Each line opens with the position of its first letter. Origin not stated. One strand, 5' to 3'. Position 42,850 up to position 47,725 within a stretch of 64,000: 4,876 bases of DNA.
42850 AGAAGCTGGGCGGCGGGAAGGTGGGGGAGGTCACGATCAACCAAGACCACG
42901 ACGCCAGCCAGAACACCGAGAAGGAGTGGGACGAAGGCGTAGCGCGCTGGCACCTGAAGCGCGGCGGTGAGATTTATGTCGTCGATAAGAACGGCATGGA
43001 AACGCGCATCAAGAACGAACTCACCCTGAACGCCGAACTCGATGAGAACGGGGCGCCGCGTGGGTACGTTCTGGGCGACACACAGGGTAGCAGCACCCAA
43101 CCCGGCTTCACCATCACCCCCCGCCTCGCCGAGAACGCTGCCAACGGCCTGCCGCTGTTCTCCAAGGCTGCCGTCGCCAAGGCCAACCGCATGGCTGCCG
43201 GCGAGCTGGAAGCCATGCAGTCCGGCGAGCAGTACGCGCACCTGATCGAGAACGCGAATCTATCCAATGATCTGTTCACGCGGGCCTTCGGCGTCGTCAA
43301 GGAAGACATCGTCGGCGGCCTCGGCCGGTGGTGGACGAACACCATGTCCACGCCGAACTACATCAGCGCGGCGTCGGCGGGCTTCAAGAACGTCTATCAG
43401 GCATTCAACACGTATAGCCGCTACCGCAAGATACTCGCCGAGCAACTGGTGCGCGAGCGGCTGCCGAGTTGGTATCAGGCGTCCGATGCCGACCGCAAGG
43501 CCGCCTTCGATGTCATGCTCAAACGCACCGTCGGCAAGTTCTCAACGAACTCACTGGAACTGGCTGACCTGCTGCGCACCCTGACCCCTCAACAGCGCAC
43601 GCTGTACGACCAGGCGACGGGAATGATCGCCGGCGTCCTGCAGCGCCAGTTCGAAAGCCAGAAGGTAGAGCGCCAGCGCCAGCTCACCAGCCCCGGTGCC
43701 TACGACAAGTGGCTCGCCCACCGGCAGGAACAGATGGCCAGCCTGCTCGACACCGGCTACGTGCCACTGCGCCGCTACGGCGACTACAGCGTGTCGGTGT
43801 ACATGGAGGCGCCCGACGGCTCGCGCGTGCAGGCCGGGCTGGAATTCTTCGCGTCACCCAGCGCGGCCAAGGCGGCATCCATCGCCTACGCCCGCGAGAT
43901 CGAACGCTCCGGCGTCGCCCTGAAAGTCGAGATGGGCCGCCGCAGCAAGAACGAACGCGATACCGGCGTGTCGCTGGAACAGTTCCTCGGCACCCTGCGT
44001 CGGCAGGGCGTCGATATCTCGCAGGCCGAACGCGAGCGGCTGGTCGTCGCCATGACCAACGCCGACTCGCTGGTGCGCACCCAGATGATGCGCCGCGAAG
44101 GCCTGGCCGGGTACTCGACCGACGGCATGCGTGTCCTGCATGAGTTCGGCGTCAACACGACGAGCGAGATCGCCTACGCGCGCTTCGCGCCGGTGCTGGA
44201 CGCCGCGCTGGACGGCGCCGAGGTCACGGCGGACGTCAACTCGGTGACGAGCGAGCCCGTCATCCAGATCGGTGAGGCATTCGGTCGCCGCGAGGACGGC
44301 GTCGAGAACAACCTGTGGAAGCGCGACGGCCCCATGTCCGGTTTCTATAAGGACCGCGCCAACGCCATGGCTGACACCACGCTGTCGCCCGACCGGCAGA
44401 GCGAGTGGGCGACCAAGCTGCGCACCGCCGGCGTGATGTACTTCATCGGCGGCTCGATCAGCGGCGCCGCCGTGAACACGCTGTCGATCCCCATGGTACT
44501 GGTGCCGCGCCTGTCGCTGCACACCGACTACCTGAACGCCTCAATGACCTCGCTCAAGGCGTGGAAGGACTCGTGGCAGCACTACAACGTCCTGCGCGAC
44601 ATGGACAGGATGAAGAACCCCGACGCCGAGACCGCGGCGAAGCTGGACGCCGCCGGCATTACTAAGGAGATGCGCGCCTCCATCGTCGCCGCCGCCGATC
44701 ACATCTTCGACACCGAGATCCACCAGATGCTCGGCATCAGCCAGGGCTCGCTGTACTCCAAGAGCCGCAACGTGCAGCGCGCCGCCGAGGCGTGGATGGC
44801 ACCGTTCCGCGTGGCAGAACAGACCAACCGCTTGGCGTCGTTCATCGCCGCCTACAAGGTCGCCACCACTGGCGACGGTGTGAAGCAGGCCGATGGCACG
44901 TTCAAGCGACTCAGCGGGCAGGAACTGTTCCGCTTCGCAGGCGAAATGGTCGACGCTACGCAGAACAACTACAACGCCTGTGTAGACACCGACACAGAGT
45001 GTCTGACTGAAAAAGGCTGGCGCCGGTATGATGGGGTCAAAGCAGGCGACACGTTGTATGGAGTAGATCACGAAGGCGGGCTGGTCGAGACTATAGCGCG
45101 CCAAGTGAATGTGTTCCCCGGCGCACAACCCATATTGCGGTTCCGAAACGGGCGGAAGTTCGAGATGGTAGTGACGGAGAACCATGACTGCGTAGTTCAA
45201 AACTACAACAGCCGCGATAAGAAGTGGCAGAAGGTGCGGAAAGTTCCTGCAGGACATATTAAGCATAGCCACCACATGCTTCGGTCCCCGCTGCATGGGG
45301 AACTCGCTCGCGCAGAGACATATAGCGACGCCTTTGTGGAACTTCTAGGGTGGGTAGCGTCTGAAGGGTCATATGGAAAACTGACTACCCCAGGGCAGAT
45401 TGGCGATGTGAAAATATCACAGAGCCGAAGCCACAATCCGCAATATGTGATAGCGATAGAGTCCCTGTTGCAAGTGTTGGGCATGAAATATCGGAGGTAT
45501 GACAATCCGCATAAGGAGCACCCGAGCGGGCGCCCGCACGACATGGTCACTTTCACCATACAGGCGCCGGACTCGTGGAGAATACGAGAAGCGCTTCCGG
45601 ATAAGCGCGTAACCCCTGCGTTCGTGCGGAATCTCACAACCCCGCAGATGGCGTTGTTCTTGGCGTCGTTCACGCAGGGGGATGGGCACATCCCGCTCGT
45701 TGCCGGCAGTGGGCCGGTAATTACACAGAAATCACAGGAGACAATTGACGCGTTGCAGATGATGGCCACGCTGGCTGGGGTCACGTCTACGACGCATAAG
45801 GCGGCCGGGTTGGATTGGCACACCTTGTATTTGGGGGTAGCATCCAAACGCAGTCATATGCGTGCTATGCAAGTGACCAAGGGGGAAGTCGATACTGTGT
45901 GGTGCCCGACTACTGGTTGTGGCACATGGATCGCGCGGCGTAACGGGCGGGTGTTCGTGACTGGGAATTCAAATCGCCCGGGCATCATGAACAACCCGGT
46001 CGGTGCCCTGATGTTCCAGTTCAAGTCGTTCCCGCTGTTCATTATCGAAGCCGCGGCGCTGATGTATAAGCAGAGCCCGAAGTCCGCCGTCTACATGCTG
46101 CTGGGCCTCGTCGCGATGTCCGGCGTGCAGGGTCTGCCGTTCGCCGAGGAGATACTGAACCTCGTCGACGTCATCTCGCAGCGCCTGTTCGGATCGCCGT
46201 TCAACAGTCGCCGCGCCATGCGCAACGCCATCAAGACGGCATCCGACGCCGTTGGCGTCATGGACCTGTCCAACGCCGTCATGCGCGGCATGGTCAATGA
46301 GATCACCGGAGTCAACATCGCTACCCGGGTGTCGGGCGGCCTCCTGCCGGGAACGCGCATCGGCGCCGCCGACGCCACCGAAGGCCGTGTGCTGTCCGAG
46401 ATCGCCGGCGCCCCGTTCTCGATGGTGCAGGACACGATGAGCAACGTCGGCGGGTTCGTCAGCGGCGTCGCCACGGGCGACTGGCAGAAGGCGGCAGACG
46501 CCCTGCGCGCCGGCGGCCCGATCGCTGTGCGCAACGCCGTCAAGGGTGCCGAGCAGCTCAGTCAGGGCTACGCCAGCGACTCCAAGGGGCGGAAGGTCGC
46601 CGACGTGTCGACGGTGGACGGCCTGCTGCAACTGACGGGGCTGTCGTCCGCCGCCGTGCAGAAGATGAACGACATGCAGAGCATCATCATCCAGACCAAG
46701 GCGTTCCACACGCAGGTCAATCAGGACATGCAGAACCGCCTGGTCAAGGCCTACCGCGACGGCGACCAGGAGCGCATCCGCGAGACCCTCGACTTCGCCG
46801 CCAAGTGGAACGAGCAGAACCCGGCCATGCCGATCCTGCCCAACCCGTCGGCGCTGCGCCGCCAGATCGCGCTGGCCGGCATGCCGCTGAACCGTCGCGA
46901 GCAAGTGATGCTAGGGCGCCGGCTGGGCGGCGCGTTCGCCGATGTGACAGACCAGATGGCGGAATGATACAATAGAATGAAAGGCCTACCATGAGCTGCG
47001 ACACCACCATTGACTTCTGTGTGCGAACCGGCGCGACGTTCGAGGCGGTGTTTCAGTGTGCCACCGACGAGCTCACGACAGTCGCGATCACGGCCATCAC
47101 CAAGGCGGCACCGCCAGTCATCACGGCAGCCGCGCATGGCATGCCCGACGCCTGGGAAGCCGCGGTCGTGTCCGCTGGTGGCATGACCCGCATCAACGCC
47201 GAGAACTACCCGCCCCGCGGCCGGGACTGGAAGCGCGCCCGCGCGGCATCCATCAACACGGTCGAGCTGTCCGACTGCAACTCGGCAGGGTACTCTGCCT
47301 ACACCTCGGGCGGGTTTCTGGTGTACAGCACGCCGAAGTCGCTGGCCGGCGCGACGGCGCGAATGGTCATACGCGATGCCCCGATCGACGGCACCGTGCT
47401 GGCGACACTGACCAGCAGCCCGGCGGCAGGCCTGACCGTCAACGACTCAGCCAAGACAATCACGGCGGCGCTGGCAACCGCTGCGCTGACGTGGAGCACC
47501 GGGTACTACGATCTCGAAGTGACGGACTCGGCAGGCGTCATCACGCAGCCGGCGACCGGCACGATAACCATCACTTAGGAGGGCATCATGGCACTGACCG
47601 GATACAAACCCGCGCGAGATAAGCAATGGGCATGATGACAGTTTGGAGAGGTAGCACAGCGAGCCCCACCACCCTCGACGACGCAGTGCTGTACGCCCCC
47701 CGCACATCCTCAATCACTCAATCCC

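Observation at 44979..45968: Intein inside a giant virion/ejection protein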

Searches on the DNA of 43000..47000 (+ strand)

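Call 9: search_dna_similar(query=window:43000-47000:+, collection=phages, mode=near, max_rows=20)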
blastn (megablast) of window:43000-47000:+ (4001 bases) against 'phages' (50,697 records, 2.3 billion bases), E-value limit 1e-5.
No match.

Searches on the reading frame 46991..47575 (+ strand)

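Call 10: search_protein_families(library=phrogs, proteins=[window:46991-47575:+], max_evalue=0.001)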
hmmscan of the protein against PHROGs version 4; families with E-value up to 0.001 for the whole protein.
window:46991-47575:+ (195 aa): 1 family
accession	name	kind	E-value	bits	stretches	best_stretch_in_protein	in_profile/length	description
phrog_1084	-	unknown function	3.9e-12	47.3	1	5-195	6-111/123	unknown function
